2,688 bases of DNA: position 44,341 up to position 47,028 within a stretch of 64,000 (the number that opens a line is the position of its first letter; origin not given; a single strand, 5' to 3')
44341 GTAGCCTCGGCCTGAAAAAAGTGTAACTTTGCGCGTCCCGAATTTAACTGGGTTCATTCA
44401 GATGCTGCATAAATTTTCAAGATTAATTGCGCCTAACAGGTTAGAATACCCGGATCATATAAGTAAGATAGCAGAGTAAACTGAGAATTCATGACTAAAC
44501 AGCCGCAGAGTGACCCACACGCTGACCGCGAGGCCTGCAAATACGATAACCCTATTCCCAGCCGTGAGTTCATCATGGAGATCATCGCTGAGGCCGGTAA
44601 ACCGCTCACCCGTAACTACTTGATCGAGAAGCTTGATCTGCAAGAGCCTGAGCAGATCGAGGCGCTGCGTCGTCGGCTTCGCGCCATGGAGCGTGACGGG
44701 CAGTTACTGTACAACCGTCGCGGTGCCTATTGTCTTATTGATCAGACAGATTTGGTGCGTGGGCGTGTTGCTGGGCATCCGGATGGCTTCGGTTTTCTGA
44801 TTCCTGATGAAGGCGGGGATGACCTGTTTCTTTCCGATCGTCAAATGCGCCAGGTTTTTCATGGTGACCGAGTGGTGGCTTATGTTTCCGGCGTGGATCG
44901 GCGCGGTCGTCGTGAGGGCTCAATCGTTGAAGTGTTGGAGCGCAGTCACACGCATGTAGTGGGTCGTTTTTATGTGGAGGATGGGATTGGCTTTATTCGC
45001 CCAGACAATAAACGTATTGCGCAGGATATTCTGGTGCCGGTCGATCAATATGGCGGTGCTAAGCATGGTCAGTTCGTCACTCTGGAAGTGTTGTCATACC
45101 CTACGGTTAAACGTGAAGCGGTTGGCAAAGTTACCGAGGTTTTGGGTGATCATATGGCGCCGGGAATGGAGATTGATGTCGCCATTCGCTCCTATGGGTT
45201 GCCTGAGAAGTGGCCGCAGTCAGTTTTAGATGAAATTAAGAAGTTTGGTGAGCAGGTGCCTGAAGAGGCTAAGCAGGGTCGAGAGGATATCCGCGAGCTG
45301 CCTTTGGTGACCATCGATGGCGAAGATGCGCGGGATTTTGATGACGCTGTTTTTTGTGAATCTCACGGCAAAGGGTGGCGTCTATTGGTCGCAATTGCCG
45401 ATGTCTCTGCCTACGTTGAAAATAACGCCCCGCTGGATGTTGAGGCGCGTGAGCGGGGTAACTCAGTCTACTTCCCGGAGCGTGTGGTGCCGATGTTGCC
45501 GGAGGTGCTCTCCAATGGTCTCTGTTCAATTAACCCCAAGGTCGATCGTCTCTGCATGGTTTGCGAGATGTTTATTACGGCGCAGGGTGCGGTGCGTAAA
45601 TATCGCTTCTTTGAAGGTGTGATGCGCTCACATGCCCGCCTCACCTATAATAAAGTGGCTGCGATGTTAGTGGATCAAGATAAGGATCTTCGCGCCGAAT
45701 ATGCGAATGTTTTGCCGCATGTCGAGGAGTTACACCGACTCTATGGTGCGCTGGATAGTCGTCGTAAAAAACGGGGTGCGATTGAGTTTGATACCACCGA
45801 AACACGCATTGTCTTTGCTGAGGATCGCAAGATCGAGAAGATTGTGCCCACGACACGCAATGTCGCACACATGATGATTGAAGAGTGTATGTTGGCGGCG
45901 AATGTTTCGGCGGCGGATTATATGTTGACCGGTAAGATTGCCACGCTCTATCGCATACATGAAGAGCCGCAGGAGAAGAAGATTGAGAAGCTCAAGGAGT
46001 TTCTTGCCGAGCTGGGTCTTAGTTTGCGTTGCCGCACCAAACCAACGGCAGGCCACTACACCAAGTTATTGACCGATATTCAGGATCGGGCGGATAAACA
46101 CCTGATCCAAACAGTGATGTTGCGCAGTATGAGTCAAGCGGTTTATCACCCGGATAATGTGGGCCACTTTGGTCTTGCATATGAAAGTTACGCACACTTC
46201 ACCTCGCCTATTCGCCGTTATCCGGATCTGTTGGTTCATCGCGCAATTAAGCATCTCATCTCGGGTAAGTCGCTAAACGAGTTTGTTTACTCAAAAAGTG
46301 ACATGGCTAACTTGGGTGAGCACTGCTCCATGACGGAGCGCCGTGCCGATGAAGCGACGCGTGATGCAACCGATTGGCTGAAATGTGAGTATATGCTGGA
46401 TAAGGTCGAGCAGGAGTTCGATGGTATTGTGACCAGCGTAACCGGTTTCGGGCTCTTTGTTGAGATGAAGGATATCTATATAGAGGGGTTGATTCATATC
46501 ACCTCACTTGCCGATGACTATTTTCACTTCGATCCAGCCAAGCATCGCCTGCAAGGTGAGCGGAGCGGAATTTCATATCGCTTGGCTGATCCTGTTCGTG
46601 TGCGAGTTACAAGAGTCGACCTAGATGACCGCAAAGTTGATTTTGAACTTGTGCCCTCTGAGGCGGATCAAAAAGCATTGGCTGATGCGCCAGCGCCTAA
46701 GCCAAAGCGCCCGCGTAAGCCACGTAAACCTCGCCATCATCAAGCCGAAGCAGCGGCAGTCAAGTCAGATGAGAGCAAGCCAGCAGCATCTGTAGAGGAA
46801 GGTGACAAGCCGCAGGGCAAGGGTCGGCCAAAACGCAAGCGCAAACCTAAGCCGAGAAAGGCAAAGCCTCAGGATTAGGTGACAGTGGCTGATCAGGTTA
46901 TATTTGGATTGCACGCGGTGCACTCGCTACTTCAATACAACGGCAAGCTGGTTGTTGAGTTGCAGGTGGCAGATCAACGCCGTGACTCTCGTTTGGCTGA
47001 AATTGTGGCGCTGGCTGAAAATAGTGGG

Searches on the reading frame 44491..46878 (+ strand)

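Call 32: search_protein_families(library=pfam, proteins=[window:44491-46878:+], max_evalue=0.001)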
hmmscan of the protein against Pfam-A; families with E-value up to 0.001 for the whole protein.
window:44491-46878:+ (795 aa): 6 families
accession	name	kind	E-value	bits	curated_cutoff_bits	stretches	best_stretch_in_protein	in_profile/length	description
PF00773.25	RNB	-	1.4e-107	360.2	29.3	1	264-591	1-325/326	RNB domain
PF17876.7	CSD2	-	1.2e-29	102.6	26.2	1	168-242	1-74/74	Cold shock domain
PF08206.17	OB_RNB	-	1.6e-25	89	24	1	91-148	1-58/58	Ribonuclease B OB domain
PF00575.29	S1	-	4e-12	46.8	22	1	638-719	3-72/74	S1 RNA binding domain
PF08461.16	HTH_12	-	5.5e-08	33.1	21.4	1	27-78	2-52/66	Ribonuclease R winged-helix domain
PF18614.7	RNase_II_C_S1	-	9.1e-05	22.7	26.6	0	698-721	36-59/59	RNase II-type exonuclease C-terminal S1 domain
